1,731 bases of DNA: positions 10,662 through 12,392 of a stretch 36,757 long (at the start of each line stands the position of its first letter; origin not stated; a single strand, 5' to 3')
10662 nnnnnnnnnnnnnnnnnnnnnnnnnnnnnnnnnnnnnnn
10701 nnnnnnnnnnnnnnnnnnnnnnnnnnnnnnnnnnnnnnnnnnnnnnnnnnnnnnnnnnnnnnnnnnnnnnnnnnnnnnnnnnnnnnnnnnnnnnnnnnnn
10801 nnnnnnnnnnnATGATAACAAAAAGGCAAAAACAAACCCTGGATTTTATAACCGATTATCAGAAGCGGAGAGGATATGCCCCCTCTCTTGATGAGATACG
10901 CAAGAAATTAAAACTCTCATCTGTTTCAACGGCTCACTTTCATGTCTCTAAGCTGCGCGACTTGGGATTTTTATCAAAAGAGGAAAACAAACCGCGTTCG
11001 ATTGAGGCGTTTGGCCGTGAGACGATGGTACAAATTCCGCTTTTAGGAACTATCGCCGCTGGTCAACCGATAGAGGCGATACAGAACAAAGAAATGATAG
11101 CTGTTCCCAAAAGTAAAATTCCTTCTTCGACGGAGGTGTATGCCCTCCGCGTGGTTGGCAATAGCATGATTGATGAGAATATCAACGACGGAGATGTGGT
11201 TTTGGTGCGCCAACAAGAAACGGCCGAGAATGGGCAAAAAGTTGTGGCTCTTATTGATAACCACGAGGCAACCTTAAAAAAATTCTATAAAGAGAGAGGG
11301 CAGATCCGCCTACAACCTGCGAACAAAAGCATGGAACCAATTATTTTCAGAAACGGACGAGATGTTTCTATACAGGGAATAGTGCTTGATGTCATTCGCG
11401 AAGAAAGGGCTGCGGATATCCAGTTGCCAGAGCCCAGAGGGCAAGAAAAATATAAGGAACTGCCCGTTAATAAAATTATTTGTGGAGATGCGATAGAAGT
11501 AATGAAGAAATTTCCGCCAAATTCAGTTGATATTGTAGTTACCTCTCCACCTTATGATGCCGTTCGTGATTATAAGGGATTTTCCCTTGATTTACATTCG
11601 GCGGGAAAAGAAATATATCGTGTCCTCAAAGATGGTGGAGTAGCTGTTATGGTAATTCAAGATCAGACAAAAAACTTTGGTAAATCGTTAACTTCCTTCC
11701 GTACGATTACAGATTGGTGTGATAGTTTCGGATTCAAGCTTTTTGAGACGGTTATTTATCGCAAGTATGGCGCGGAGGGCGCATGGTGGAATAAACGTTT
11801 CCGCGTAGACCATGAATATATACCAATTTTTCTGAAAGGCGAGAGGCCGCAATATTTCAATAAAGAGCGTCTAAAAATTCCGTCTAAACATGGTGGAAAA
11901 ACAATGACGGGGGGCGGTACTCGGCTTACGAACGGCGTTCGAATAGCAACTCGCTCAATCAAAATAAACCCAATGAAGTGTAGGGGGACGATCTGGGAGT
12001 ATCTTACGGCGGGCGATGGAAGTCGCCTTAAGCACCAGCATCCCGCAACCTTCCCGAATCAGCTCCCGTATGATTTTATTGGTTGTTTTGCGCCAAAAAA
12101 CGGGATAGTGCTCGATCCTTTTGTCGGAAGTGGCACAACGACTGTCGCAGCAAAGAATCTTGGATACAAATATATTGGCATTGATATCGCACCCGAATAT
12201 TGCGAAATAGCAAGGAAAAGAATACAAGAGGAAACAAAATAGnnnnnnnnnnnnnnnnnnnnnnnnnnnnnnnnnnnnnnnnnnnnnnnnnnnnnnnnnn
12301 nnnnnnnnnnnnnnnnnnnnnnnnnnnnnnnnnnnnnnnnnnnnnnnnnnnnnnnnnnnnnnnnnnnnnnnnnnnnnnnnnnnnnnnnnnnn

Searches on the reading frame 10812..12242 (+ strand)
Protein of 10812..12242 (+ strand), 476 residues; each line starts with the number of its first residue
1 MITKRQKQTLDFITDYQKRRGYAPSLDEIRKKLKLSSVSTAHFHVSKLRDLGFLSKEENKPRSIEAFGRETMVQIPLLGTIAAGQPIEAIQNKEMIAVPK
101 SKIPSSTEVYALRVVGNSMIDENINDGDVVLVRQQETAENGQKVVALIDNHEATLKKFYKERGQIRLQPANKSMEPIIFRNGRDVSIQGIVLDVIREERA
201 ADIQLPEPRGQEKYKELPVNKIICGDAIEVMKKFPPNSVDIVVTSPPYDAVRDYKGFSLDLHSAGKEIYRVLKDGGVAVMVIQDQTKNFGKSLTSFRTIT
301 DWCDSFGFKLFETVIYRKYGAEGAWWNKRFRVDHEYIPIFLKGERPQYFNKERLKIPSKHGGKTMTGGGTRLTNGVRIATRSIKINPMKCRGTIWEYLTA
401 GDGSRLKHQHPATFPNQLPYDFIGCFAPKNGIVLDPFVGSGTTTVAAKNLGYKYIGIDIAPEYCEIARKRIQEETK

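Call 4: search_protein_families(library=pfam, proteins=[window:10812-12242:+], max_evalue=0.01)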
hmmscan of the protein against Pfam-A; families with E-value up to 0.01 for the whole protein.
window:10812-12242:+ (476 aa): 10 families
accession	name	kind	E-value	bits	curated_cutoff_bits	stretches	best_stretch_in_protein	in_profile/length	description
PF01555.25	N6_N4_Mtase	-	1.4e-39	136.8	26.7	1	239-468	1-220/221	DNA methylase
PF00717.28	Peptidase_S24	-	1.1e-30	106.2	23.3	1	76-191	1-115/116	Peptidase S24-like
PF01726.22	LexA_DNA_bind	-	2.6e-13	50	23.7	1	2-62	4-64/65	LexA DNA binding domain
PF08241.18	Methyltransf_11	-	8.9e-10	39.5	21.2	1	211-279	35-94/95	Methyltransferase domain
PF13649.12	Methyltransf_25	-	1.4e-07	32.5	27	1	433-474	1-44/97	Methyltransferase domain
PF02086.21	MethyltransfD12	-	3e-07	30.9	22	1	427-473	16-64/253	D12 class N6 adenine-specific DNA methyltransferase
PF01170.24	UPF0020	-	5.5e-05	23.4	22.3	0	232-286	113-170/197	RMKL-like, methyltransferase domain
PF13847.12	Methyltransf_31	-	0.00015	21.9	27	0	430-473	4-50/145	Methyltransferase domain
PF09445.16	Methyltransf_15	-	0.00034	20.6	22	0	432-469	3-40/165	RNA cap guanine-N2 methyltransferase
PF08242.18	Methyltransf_12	-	0.0019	19.3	30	0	439-474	6-43/98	Methyltransferase domain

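Call 5: search_protein_families(library=padloc, proteins=[window:10812-12242:+], max_evalue=0.1)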
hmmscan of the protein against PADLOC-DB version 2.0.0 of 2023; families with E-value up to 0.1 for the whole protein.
window:10812-12242:+ (476 aa): 75 families (the best 25 are shown)
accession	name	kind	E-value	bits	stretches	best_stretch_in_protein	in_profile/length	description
PDLC03353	MTase_II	-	3.2e-44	149.4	1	214-473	4-252/260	Type II methyltransferase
PDLC03714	oMTase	-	1.1e-40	137.9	1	219-472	3-258/279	orphan methyltransferase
PDLC03371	MTase_II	-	7.9e-39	131.7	2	267-475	80-256/260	Type II methyltransferase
PDLC03387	MTase_II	-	2.7e-37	126.5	2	306-473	138-277/289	Type II methyltransferase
PDLC03350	MTase_II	-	1.3e-36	124.6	2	393-473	220-297/312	Type II methyltransferase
PDLC03299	MTase_II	-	4.7e-31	106.4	1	219-472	14-258/296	Type II methyltransferase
PDLC03283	MTase_II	-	3.8e-23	80.3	2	409-475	209-275/352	Type II methyltransferase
PDLC03216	MTase_II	-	2.3e-22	77.5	2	405-474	184-258/364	Type II methyltransferase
PDLC03295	MTase_II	-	1.2e-21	75.5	2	391-474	184-269/292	Type II methyltransferase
PDLC03228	MTase_II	-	4.7e-21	73.7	2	409-472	143-206/227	Type II methyltransferase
PDLC03305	MTase_II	-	1.1e-20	72.4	2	390-471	168-242/513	Type II methyltransferase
PDLC03230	MTase_II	-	5.9e-20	69.9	1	217-472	33-283/360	Type II methyltransferase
PDLC03738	oMTase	-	8.4e-20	68.8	2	381-473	181-267/376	orphan methyltransferase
PDLC03260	MTase_II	-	1.7e-19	67.9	2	404-472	240-308/349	Type II methyltransferase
PDLC03252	MTase_II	-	4.6e-19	67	2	303-471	214-353/365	Type II methyltransferase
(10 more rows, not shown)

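Call 6: search_protein_families(library=ncbifam, proteins=[window:10812-12242:+], max_evalue=0.01)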
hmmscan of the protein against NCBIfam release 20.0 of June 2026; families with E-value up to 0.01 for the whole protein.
window:10812-12242:+ (476 aa): 9 families
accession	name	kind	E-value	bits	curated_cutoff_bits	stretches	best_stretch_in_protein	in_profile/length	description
TIGR00498.1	lexA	equivalog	3.9e-54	183.3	110.95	1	2-197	4-201/203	transcriptional repressor LexA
NF010253.0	PRK13699.1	subfamily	1.9e-19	70.3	244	2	408-472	142-206/226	DNA methyltransferase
NF050803.1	DnaMtaseCcrMCaul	equivalog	2e-19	69.7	830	2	407-474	183-250/350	adenine-specific DNA-methyltransferase CcrM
NF008572.0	PRK11524.1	equivalog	4.8e-19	68.6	292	1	220-473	15-258/294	adenine-specific DNA-methyltransferase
NF007621.2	PRK10276.1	subfamily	1.9e-17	63.3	110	1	95-196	15-115/115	translesion error-prone DNA polymerase V autoproteolytic subunit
TIGR01177.1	TIGR01177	hypoth_equivalog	1.9e-07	30.7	316.55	1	429-463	182-216/330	TIGR01177 family methyltransferase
NF040721.1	Trm14_Arch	equivalog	0.00019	20.7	280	0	220-287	273-338/370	tRNA (guanine(6)-N2)-methyltransferase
NF043040.1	corrin_prot_MT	hypoth_equivalog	0.00069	19.1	180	0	431-474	43-86/216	corrinoid protein-associated methyltransferase CpaM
NF001244.0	PRK00216.1-5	equivalog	0.0062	15.9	216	0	432-474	51-96/236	bifunctional demethylmenaquinone methyltransferase/2-methoxy-6-polyprenyl-1,4-benzoquinol methylase UbiE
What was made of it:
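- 10812..11402 (+): LexA part of the fusion (aa 1-197): wHTH DNA-binding domain, Ala83-Gly84 cleavage site, Ser118/Lys156 dyad. TIGR00498 scores 183 bits; PF01726 and PF00717 match (calls 4, 6).
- On LexA (TIGR00498 / PF01726 + PF00717): 183 bits against a cutoff of 111; PF01726 E=2.6e-13; PF00717 E=1.1e-30 (calls 4, 6).
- The domains are all present and the fusion exceeds the lexA equivalog cutoff (calls 4, 6). The LexA part exceeds the lexA equivalog cutoff (call 6).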
